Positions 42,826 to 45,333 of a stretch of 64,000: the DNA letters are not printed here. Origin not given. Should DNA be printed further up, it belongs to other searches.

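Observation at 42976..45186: Unknown 736-aa helical-repeat protein with a pseudokinase-like tail, wedged inside the suf operon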

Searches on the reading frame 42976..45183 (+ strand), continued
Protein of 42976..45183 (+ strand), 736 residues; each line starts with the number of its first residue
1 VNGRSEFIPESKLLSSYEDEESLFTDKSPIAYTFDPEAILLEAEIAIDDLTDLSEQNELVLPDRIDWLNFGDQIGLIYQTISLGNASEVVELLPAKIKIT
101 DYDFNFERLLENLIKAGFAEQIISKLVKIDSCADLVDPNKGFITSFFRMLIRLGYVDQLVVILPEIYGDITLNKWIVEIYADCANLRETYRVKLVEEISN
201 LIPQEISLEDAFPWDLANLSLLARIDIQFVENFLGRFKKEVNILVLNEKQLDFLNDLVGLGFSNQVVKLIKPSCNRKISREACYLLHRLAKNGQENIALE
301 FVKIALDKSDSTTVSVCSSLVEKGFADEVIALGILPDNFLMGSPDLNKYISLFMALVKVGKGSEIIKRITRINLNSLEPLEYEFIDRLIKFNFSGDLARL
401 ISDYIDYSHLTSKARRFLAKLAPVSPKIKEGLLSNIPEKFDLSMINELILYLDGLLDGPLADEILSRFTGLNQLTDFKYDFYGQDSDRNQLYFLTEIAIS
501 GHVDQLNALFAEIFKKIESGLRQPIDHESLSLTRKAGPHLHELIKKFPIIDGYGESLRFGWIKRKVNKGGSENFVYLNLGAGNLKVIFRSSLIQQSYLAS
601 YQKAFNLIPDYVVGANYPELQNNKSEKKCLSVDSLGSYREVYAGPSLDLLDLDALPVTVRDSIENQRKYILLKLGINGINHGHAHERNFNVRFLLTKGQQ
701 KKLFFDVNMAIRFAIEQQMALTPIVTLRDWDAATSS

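Call 56: list_cluster_members(proteins=[P0001, P0002, P0003, P0004, P0006, P0007, P0008, P0013, P0032, P0039])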
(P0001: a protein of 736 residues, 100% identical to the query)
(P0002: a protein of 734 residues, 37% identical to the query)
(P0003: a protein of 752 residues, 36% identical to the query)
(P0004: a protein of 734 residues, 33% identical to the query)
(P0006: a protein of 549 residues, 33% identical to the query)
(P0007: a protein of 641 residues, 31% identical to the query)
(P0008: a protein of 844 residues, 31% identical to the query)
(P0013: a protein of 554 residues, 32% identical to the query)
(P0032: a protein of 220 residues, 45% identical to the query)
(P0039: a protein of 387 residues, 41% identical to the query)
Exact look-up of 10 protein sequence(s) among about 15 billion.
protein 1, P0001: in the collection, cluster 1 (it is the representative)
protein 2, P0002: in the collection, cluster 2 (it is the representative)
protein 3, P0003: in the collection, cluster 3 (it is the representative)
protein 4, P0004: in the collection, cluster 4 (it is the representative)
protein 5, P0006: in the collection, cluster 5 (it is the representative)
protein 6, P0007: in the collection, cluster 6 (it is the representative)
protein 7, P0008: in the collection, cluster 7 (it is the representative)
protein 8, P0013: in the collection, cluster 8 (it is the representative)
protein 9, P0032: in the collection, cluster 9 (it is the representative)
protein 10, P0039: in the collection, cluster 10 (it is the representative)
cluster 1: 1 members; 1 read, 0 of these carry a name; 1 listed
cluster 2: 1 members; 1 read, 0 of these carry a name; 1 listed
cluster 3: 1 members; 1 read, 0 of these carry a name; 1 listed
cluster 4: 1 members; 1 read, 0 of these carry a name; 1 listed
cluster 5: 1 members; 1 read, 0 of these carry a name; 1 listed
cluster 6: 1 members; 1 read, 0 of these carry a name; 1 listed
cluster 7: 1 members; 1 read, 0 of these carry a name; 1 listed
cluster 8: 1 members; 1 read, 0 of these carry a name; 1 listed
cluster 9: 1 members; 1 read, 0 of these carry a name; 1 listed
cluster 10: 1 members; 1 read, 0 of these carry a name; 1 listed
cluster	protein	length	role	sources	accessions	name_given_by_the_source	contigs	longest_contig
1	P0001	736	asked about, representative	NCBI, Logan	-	-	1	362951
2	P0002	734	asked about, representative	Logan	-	-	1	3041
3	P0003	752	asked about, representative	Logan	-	-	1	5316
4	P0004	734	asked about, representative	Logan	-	-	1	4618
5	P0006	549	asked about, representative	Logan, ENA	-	-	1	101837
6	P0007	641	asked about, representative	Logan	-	-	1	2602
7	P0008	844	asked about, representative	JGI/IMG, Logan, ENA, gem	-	-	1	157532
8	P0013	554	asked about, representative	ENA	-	-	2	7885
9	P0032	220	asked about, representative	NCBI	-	-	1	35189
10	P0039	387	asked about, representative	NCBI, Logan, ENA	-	-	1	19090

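Call 57: find_encoding_contigs(protein=P0003, flank=10000, max_places=3)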
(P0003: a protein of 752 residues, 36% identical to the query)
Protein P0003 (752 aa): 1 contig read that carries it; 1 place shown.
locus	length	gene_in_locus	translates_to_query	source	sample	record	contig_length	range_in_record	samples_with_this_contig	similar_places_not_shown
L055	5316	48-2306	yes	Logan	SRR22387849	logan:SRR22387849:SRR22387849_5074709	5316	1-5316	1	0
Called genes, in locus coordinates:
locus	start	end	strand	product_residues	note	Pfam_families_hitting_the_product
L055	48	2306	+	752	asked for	-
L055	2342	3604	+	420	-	PF00266:Aminotran_5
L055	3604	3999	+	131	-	PF01592:NifU_N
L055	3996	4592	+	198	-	PF01931:NTPase_I-T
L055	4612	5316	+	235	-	?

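Call 58: find_encoding_contigs(protein=P0004, flank=10000, max_places=3)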
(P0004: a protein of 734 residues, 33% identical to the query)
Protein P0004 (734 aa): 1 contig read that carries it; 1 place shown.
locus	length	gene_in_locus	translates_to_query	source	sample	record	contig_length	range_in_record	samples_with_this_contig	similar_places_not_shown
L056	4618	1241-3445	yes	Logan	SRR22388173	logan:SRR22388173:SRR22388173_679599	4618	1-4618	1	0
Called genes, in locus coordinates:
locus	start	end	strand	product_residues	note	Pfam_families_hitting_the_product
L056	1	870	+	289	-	?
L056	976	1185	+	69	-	-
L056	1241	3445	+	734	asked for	-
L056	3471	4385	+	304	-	-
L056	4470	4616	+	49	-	?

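Call 59: find_encoding_contigs(protein=P0006, flank=10000, max_places=3)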
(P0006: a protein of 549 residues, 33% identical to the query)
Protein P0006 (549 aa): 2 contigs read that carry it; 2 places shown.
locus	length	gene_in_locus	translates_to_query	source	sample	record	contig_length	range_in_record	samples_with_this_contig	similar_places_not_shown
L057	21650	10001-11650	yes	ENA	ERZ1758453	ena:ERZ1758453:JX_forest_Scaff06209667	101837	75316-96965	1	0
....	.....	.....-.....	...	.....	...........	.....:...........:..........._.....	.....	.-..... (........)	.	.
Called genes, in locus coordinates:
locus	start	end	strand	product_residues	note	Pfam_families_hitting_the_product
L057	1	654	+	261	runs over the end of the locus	-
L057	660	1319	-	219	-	PF08843:AbiEii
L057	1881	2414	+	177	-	-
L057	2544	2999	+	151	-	-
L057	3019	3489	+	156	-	PF00583:Acetyltransf_1, PF13673:Acetyltransf_10, PF13508:Acetyltransf_7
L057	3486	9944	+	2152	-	-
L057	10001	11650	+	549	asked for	-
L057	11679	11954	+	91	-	-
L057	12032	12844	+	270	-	-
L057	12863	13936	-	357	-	PF03881:Fructosamin_kin (weak), PF01636:APH (weak)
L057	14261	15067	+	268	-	-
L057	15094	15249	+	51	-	-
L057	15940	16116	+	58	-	-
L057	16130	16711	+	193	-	-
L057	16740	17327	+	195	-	-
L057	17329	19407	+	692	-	PF00932:LTD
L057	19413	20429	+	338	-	PF00188:CAP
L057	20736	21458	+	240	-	PF00483:NTP_transferase, PF12804:NTP_transf_3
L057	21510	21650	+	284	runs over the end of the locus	-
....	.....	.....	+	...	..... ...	-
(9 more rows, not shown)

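Call 60: find_encoding_contigs(protein=P0008, flank=10000, max_places=3)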
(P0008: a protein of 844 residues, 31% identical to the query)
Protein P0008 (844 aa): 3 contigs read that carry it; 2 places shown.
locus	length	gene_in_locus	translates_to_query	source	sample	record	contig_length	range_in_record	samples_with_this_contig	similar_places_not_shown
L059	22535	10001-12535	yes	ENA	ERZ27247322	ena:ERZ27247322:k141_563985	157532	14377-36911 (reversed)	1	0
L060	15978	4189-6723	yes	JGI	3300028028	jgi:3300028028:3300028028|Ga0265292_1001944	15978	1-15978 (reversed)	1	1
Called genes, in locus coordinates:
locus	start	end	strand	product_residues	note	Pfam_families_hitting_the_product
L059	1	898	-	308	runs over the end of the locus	PF11127:YgaP-like_TM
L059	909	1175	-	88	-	PF12840:HTH_20, PF01022:HTH_5, PF13412:HTH_24 (faint), PF12802:MarR_2 (weak)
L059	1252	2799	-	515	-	PF00657:Lipase_GDSL (faint), PF13472:Lipase_GDSL_2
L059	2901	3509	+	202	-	PF00702:Hydrolase, PF13419:HAD_2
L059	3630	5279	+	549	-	PF02776:TPP_enzyme_N, PF00205:TPP_enzyme_M, PF02775:TPP_enzyme_C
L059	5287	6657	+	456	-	PF00171:Aldedh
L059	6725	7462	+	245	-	PF01145:Band_7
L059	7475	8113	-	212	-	PF02585:PIG-L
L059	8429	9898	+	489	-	PF02463:SMC_N (faint), PF03193:RsgA_GTPase (faint), PF13476:AAA_23 (faint), PF00005:ABC_tran, PF13191:AAA_16 (faint), PF13555:AAA_29 (faint), PF13304:AAA_21 (faint), PF00005:ABC_tran, +2 more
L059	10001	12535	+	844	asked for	-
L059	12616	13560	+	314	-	PF01073:3Beta_HSD, PF01370:Epimerase, PF02719:Polysacc_synt_2 (faint), PF04321:RmlD_sub_bind, PF16363:GDP_Man_Dehyd, PF07993:NAD_binding_4 (weak)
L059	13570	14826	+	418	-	PF00155:Aminotran_1_2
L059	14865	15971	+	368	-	PF13472:Lipase_GDSL_2 (weak)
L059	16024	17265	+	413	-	PF09992:NAGPA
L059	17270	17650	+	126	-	-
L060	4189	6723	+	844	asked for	-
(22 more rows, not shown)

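Call 62: find_encoding_contigs(protein=P0019, flank=10000, max_places=3)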
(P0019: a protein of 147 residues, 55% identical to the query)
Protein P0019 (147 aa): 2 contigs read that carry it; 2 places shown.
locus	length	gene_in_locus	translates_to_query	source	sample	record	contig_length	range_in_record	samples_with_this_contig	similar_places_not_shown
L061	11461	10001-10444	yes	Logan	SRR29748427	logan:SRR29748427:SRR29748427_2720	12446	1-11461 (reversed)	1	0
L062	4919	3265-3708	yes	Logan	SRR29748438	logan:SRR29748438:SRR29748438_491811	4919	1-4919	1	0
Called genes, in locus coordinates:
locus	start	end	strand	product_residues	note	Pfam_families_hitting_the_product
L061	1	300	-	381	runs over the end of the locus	-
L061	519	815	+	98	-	PF04365:BrnT_toxin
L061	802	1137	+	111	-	PF12441:CopG_antitoxin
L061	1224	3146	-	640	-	PF13589:HATPase_c_3 (weak)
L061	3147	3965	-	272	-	-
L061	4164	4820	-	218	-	PF03575:Peptidase_S51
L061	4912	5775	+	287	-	PF01909:NTP_transf_2 (weak)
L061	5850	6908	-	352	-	-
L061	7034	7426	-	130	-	-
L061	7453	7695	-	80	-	-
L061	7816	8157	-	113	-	-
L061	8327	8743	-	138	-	-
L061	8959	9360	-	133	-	-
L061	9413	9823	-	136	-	-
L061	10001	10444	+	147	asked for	-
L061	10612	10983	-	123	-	PF28549:NDPSase_N, PF00293:NUDIX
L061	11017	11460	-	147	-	?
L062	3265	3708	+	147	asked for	-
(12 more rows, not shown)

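Call 63: find_encoding_contigs(protein=P0005, flank=10000, max_places=3)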
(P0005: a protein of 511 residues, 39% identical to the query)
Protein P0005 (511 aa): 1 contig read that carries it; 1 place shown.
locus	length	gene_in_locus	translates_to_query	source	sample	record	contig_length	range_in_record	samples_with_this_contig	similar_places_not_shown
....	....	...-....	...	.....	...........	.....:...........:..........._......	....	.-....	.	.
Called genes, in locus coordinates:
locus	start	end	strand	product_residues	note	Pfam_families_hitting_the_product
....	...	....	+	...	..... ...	-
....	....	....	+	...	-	?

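Call 68: search_protein_families(library=pfam, alignment_id=A2, max_evalue=0.01)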
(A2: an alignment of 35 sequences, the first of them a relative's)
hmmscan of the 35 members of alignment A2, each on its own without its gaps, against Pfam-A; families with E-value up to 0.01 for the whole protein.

A. member 1, P0001 (736 aa): 0 families

B. families by the number of members that match (of 35 scanned): 5 families
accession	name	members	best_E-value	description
PF19964.5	EAD11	1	1.6e-08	Effector-associated domain 11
PF20810.2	MINT_RID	1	5.6e-05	Msx2-interacting protein, nuclear receptor-interacting domain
PF14726.11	RTTN_N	1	0.00059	Rotatin, an armadillo repeat protein, centriole functioning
PF22604.1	TetR_HI_0893_C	1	0.0014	Tetracyclin repressor-like HI_0893, C-terminal domain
PF07205.16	DUF1413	1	0.0059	Domain of unknown function (DUF1413)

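Call 84: search_protein_families(library=pfam, proteins=[L056:3456-4382:+, L038:3-566:-], max_evalue=0.01)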
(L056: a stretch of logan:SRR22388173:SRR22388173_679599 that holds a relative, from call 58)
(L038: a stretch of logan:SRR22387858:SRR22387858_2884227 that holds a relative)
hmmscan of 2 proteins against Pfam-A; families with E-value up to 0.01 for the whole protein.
L056:3456-4382:+ (309 aa): 0 families

L038:3-566:- (188 aa): 17 families
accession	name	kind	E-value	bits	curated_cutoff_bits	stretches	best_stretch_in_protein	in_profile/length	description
PF00004.35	AAA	-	3.9e-20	73.1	21.2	1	45-158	1-129/131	ATPase family associated with various cellular activities (AAA)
PF05496.18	RuvB_N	-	2.1e-16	60.5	27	1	12-138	1-122/159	Holliday junction DNA helicase RuvB P-loop domain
PF00158.32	Sigma54_activat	-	7.2e-09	36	20.2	1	40-140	20-132/168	Sigma-54 interaction domain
PF07728.20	AAA_5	-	1.7e-07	31.7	22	1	45-139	2-104/139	AAA domain (dynein-related subfamily)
PF13173.12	AAA_14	-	2.9e-06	27.7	27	1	46-153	6-116/129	AAA domain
PF13401.12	AAA_22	-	3.8e-06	27.7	27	1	45-79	8-45/130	AAA domain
PF01078.27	Mg_chelatase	-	1.5e-05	25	20.3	1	37-78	17-62/207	Magnesium chelatase, subunit ChlI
PF07724.20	AAA_2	-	1.9e-05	25.2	27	1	42-130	3-104/166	AAA domain (Cdc48 subfamily)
PF01695.23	IstB_IS21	-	7.8e-05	22.7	24.1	1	45-125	95-179/238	IstB-like ATP binding protein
PF13191.12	AAA_16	-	0.00013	23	32.6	0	48-75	30-60/167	AAA ATPase domain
PF20720.3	nSTAND3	-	0.00014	22.1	27.2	1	45-99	20-73/155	Novel STAND NTPase 3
PF13207.12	AAA_17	-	0.00021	22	27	1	49-80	2-28/136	AAA domain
PF13238.12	AAA_18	-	0.00025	22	29.4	1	48-127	4-65/128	AAA domain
PF14532.12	Sigma54_activ_2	-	0.00051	20.7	25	1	45-126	24-94/138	Sigma-54 interaction domain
PF13671.12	AAA_33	-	0.0035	18.1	27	1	46-78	3-35/143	AAA domain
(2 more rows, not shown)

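Call 86: find_homologous_proteins(query=A2, max_evalue=0.00001)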
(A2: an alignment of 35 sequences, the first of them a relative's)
Query A2 (35 sequences) (736 aa, profile of the alignment): 1 proteins with E <= 0.00001 among 8000 candidates.
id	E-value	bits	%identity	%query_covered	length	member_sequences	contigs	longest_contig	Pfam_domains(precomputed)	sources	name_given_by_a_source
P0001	1.9e-148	514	100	100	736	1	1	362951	-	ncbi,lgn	-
